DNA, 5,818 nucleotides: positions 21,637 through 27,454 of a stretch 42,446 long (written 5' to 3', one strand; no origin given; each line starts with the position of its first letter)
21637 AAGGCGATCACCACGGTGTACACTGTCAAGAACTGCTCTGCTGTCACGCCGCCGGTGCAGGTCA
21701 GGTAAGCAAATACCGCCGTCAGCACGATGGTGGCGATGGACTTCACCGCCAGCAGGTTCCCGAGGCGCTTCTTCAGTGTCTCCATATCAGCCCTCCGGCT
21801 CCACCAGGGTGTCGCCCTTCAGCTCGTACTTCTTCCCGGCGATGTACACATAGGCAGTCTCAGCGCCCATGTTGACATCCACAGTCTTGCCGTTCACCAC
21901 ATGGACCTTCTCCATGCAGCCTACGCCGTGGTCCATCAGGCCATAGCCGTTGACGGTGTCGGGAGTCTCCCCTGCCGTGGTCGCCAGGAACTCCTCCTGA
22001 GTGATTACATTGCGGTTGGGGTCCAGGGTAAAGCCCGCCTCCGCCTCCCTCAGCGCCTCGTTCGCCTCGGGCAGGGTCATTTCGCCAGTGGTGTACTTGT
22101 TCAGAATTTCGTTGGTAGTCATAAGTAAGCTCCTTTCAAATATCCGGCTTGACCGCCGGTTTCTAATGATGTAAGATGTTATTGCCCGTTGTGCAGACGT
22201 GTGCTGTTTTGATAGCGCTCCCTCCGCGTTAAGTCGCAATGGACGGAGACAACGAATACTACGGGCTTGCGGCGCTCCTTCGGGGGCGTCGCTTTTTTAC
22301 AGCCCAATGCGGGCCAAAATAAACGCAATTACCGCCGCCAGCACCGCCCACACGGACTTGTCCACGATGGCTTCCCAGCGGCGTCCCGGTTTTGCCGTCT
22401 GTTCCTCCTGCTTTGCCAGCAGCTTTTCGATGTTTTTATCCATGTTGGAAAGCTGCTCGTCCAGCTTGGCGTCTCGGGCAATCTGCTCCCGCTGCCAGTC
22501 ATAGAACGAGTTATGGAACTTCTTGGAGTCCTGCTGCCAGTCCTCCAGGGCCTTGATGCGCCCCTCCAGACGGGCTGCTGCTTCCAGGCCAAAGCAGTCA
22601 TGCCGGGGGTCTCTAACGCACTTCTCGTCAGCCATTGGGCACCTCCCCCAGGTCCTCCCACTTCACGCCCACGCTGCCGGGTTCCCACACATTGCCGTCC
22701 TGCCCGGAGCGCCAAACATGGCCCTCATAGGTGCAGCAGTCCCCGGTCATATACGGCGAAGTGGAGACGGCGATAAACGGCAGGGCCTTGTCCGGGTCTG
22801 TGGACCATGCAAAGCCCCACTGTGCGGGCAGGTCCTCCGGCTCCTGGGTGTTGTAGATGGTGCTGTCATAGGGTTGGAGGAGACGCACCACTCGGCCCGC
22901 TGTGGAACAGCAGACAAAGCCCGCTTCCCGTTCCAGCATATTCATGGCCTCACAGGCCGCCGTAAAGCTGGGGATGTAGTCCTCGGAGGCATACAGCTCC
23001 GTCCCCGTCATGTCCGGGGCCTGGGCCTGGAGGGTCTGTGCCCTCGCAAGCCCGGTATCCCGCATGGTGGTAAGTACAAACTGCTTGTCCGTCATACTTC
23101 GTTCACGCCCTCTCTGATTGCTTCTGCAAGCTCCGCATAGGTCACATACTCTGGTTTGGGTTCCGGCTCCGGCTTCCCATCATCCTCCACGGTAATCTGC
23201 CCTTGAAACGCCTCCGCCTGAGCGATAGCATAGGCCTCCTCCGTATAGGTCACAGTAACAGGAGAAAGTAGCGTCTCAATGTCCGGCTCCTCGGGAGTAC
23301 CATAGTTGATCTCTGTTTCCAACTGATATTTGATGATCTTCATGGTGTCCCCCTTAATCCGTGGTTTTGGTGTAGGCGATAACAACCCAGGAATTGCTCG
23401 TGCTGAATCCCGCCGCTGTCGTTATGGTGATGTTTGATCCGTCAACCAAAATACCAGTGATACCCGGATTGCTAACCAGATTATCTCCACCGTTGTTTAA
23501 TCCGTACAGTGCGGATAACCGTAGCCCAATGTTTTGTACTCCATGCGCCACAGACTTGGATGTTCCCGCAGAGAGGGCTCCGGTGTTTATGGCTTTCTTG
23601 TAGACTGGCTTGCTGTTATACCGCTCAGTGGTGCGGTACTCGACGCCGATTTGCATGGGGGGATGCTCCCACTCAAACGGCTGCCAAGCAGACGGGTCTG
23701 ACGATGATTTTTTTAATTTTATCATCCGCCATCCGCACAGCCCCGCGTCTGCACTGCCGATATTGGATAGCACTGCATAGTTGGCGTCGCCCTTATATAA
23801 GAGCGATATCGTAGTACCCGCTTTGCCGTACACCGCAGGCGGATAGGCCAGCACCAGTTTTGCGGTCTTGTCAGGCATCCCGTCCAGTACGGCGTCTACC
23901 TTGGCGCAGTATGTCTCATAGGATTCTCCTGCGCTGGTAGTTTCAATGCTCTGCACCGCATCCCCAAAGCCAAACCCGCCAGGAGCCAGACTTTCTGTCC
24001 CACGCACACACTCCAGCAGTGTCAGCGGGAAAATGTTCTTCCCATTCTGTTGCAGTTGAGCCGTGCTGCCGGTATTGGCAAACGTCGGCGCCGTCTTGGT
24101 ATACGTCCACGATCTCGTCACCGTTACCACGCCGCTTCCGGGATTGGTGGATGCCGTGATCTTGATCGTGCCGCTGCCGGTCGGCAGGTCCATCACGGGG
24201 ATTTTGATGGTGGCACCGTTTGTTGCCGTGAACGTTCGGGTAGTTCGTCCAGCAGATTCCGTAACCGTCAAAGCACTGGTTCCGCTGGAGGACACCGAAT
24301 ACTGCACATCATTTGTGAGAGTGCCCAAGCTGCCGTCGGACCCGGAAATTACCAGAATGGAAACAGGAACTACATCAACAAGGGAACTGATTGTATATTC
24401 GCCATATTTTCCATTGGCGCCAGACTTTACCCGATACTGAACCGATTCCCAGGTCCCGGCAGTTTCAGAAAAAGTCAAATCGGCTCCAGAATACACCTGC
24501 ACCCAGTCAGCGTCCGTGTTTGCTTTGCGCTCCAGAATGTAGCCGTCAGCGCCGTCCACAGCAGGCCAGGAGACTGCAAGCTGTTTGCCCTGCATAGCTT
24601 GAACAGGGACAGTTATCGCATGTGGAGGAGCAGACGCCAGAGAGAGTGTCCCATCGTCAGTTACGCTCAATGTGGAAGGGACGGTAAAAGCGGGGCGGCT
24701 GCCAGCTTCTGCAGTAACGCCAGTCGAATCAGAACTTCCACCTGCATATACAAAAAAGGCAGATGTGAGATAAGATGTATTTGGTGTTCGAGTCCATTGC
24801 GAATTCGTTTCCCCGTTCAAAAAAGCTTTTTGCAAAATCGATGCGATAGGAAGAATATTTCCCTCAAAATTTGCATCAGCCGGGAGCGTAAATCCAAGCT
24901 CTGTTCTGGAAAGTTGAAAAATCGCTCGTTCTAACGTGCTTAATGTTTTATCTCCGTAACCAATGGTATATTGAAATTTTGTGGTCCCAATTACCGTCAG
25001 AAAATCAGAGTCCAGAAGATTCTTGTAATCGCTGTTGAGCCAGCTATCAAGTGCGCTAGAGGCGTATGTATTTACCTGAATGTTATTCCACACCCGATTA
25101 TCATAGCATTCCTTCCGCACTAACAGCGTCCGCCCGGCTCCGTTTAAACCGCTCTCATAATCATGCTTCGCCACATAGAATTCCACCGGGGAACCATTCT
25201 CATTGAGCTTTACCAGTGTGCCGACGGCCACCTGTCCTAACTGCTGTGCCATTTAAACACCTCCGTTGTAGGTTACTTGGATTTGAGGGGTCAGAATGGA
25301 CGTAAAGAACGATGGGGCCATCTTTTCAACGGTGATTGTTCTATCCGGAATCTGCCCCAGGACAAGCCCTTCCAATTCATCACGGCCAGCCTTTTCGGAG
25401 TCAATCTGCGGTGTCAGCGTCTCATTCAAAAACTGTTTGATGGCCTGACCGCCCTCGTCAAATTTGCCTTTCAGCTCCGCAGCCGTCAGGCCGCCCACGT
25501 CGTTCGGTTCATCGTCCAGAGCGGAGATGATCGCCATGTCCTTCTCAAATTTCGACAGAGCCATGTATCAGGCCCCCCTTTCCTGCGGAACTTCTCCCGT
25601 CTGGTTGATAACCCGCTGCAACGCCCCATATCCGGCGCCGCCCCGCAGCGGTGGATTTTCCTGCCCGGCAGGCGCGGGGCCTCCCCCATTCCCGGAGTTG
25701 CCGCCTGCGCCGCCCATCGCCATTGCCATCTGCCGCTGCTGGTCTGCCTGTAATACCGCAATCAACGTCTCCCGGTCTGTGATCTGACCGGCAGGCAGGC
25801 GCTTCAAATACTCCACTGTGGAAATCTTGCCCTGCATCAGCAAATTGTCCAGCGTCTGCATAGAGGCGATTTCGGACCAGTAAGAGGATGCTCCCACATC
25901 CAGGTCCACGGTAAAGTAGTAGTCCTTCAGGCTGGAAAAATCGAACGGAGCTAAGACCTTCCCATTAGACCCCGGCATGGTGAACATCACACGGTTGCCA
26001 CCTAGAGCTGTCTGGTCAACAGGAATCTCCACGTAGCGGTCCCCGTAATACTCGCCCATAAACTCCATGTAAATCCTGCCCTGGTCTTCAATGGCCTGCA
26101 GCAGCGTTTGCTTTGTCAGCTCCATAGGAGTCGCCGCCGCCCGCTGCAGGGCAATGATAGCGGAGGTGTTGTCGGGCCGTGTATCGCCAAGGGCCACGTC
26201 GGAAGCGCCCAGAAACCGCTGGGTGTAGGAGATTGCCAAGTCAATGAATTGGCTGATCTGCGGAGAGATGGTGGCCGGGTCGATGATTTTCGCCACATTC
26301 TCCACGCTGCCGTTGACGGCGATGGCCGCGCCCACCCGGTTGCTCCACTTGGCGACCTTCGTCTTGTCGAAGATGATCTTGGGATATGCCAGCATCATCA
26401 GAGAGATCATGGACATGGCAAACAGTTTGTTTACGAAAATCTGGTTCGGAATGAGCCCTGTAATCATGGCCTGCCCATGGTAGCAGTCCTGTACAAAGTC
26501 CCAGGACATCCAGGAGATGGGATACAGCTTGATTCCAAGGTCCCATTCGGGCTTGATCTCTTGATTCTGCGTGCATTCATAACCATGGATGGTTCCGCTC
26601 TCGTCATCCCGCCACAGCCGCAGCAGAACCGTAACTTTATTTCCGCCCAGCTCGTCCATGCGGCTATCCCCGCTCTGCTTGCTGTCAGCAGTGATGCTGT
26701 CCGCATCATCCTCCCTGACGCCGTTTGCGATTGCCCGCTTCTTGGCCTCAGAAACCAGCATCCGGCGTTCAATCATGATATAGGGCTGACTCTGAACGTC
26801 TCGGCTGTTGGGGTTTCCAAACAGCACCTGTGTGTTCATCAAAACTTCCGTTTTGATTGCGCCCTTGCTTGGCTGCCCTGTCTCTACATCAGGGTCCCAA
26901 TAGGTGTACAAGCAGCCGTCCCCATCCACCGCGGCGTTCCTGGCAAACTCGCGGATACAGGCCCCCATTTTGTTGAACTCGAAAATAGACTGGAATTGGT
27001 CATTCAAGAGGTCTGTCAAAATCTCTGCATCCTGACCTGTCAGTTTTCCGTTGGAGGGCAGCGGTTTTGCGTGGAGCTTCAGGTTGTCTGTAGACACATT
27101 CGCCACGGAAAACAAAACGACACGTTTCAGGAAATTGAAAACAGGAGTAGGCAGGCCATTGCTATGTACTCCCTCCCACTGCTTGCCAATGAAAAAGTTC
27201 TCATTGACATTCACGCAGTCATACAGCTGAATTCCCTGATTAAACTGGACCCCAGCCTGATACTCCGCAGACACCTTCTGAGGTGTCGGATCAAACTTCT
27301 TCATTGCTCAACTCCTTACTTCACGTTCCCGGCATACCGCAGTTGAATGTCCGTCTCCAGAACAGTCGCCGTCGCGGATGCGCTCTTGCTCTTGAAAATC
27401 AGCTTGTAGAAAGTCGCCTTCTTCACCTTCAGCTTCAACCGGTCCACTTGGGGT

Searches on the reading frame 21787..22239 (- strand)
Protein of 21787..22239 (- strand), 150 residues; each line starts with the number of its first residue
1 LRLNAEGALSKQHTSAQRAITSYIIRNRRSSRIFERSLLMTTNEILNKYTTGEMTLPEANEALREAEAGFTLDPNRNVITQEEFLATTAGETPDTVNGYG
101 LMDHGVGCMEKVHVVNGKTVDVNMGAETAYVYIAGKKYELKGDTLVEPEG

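Call 9: search_protein_families(library=phrogs, proteins=[window:21787-22239:-], max_evalue=0.001)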
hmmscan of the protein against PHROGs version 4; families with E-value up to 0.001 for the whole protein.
window:21787-22239:- (150 aa): 1 family
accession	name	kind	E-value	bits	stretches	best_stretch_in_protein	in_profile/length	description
phrog_23092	-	unknown function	1.9e-46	158.1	1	42-147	4-109/111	-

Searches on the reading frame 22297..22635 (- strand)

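Call 9: search_protein_families(library=phrogs, proteins=[window:22297-22635:-], max_evalue=0.001)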
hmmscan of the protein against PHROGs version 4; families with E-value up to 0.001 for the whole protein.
window:22297-22635:- (112 aa): 1 family
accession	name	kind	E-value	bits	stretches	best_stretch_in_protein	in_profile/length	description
phrog_937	-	other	1.4e-14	55.4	1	18-111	4-111/115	hemolysin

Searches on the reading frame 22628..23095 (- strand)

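Call 9: search_protein_families(library=phrogs, proteins=[window:22628-23095:-], max_evalue=0.001)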
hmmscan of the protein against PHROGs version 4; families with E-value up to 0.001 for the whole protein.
window:22628-23095:- (155 aa): 1 family
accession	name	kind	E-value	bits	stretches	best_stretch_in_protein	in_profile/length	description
phrog_18593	-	unknown function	8.2e-06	27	1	111-145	87-122/188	-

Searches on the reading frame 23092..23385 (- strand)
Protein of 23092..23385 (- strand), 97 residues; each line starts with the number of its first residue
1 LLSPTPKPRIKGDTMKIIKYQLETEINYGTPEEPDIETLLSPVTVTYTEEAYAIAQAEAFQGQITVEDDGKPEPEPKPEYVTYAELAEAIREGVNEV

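Call 9: search_protein_families(library=phrogs, proteins=[window:23092-23385:-], max_evalue=0.001)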
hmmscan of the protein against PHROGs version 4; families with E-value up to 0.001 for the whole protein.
window:23092-23385:- (97 aa): 1 family
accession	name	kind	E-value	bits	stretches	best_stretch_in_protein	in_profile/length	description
phrog_4628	-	tail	1.2e-05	26.6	1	15-93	6-71/126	tail fiber assembly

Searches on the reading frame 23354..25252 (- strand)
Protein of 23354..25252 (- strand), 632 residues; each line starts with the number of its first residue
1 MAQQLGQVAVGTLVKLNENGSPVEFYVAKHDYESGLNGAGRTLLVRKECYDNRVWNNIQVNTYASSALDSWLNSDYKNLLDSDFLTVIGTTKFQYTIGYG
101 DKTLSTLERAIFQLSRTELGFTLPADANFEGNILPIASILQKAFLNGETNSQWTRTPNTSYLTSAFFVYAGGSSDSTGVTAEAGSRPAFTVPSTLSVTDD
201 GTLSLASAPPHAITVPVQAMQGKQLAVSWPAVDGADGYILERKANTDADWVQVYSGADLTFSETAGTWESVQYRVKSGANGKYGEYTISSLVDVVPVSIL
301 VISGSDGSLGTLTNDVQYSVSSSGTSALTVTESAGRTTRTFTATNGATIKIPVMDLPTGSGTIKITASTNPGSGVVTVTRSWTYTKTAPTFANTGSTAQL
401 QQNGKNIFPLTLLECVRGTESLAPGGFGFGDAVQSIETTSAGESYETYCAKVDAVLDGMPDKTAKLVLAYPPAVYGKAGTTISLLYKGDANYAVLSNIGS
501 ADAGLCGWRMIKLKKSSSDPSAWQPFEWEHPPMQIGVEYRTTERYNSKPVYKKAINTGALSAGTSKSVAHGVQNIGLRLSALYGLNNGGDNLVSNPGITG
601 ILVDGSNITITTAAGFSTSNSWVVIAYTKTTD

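Call 9: search_protein_families(library=phrogs, proteins=[window:23354-25252:-], max_evalue=0.001)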
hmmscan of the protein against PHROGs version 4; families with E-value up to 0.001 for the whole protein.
window:23354-25252:- (632 aa): 2 families
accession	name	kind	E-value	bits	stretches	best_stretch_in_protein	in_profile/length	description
phrog_10993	-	head and packaging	3.6e-70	238.4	1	40-424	74-485/556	Hoc-like head decoration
phrog_9958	-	unknown function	2.3e-07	31.4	1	1-200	3-185/210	-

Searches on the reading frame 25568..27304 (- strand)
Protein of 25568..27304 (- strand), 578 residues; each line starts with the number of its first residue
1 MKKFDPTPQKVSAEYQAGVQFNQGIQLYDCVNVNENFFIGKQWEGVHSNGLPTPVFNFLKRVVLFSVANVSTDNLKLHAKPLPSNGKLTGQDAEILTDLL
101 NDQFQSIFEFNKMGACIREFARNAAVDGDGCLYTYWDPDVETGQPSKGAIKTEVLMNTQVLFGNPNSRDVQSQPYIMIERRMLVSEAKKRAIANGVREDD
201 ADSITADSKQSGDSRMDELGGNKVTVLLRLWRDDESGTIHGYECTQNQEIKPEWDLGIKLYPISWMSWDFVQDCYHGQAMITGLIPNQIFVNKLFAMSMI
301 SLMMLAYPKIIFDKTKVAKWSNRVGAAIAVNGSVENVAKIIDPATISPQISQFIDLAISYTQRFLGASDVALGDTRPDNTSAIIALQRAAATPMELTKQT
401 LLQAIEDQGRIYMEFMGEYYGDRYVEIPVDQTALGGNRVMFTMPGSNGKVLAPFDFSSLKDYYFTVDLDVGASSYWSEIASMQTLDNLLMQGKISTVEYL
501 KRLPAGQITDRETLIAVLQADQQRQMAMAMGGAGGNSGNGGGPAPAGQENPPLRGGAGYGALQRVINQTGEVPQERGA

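Call 8: search_protein_families(library=phrogs, proteins=[window:25568-27304:-], max_evalue=0.001)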
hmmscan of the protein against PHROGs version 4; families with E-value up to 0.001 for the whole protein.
window:25568-27304:- (578 aa): 2 families
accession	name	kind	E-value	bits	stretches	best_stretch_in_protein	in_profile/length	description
phrog_156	-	head and packaging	3.7e-26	92.7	1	33-427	35-469/681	portal protein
phrog_332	-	connector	1.6e-06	27.8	1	96-386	110-394/560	head-tail adaptor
